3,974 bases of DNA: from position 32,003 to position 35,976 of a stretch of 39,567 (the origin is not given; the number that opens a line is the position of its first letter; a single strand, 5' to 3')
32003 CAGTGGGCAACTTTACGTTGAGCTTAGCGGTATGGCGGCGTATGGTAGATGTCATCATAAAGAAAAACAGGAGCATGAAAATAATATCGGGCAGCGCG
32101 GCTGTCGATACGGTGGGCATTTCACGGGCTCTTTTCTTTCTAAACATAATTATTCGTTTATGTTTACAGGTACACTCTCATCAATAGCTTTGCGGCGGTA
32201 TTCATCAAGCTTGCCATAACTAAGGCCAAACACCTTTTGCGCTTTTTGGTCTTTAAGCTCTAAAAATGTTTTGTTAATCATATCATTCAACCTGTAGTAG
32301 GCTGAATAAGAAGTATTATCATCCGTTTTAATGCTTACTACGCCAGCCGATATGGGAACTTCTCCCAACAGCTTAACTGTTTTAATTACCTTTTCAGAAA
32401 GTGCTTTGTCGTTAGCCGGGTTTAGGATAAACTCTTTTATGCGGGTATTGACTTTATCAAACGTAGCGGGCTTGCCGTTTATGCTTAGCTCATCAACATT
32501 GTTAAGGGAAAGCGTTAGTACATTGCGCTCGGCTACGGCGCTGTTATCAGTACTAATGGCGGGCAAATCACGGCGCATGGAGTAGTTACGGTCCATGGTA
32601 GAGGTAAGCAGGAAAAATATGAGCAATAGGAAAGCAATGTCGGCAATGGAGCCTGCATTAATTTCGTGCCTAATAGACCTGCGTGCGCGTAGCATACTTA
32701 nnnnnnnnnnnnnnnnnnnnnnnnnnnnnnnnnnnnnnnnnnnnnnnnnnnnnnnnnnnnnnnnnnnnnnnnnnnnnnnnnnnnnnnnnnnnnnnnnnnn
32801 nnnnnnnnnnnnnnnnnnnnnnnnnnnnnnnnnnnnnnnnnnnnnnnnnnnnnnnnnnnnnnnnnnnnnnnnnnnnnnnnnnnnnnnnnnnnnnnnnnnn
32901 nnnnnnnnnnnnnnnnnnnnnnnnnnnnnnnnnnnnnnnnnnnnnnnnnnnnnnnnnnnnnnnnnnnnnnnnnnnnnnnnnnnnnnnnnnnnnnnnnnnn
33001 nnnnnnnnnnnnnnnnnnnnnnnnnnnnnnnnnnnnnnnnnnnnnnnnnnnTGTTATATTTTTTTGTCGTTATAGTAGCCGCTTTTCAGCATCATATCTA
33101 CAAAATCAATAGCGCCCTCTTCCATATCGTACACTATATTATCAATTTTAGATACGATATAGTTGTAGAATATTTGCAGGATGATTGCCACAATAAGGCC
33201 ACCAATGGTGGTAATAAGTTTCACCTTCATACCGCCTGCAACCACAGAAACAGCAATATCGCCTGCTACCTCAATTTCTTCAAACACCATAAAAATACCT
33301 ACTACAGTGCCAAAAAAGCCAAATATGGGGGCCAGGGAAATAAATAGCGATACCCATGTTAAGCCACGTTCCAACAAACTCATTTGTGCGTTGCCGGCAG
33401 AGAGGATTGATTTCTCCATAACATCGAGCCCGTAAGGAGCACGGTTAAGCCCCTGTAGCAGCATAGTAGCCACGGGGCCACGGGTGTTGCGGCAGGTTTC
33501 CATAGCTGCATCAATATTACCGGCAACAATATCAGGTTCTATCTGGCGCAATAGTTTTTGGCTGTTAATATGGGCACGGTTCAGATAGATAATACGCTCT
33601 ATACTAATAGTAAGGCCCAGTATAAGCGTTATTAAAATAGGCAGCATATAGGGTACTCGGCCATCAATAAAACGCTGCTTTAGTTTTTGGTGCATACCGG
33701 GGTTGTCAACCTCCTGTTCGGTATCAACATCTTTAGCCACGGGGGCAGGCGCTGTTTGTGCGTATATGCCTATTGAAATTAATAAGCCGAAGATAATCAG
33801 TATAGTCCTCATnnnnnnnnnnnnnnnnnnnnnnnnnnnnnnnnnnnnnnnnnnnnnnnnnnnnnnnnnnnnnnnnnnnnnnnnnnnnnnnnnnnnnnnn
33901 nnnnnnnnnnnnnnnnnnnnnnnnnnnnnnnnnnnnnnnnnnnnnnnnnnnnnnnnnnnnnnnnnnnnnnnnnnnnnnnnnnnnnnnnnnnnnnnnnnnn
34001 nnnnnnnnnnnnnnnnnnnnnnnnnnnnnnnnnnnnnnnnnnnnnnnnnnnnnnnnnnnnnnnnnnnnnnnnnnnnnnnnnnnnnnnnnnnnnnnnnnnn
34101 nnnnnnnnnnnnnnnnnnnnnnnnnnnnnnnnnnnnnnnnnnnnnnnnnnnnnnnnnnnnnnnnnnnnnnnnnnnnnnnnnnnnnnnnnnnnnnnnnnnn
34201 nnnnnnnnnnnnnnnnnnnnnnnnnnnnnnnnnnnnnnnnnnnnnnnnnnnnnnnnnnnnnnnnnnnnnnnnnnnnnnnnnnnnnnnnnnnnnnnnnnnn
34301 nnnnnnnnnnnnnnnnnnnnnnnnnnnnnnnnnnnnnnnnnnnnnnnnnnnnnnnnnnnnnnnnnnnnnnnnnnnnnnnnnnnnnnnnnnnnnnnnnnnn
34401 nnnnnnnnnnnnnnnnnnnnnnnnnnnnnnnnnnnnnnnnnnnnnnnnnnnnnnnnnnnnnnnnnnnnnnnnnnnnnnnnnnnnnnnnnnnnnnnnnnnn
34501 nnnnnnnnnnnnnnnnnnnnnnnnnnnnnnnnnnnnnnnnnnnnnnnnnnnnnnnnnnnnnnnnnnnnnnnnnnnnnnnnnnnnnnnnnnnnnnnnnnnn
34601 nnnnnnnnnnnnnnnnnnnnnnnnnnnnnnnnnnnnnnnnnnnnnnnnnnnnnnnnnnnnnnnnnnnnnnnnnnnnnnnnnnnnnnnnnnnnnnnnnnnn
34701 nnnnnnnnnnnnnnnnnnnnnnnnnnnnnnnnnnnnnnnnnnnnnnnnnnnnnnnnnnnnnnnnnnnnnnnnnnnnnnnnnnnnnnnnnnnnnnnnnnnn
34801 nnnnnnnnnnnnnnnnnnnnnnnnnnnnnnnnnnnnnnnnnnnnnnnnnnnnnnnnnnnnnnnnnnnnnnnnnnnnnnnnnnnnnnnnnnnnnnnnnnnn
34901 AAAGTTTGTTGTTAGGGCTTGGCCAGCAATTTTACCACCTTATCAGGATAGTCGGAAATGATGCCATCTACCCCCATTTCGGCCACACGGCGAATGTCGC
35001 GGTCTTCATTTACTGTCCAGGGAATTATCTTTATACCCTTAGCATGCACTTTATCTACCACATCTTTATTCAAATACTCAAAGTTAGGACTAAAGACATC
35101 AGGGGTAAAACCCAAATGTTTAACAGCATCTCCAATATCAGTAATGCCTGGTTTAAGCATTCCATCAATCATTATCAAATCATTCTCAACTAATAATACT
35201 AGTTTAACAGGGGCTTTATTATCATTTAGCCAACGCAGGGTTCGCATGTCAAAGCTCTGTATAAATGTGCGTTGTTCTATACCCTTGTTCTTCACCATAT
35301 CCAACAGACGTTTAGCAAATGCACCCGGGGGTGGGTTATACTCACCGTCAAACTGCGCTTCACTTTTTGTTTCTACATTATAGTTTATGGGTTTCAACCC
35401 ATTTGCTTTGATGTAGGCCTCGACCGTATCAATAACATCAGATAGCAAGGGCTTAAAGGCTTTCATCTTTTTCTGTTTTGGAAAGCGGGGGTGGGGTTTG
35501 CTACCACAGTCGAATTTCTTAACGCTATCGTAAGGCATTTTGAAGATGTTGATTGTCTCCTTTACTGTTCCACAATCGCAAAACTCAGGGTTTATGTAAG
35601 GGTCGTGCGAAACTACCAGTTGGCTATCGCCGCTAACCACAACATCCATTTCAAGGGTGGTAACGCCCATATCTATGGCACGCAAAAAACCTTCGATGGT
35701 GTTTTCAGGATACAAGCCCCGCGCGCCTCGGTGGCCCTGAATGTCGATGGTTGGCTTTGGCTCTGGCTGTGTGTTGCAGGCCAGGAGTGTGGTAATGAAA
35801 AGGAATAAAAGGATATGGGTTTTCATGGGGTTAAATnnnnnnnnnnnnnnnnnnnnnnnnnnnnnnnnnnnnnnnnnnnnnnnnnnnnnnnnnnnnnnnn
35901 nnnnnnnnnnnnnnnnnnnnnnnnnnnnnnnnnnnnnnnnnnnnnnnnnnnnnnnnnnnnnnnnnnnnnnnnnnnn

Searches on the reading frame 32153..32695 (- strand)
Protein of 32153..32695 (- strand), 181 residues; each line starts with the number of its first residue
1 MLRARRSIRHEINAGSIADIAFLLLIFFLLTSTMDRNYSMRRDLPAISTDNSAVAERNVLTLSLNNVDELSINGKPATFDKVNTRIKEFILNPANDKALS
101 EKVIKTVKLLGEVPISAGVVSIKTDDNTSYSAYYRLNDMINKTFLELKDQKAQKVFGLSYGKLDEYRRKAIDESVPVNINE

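Call 14: search_protein_families(library=pfam, proteins=[window:32153-32695:-], max_evalue=0.001)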
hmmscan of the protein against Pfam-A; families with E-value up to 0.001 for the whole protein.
window:32153-32695:- (181 aa): 1 family
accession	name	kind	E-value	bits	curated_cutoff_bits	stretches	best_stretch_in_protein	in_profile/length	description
PF02472.21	ExbD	-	2.3e-17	63.7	25.4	1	9-139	5-112/128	Biopolymer transport protein ExbD/TolR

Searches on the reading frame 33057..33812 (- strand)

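Call 14: search_protein_families(library=pfam, proteins=[window:33057-33812:-], max_evalue=0.001)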
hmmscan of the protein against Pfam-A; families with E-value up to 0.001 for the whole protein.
window:33057-33812:- (252 aa): 1 family
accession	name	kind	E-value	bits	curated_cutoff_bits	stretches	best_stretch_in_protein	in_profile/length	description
PF01618.21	MotA_ExbB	-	5e-24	84.9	22.9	1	114-231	6-126/127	MotA/TolQ/ExbB proton channel family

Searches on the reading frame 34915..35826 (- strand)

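Call 14: search_protein_families(library=pfam, proteins=[window:34915-35826:-], max_evalue=0.001)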
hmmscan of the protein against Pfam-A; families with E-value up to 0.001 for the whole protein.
window:34915-35826:- (304 aa): 2 families
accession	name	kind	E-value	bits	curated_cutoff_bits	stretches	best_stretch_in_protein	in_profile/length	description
PF03009.23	GDPD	-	2.9e-36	126.3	23.6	1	32-296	1-244/244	Glycerophosphoryl diester phosphodiesterase family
PF13653.12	GDPD_2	-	3.1e-05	24.7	27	1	270-295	5-30/30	Glycerophosphoryl diester phosphodiesterase family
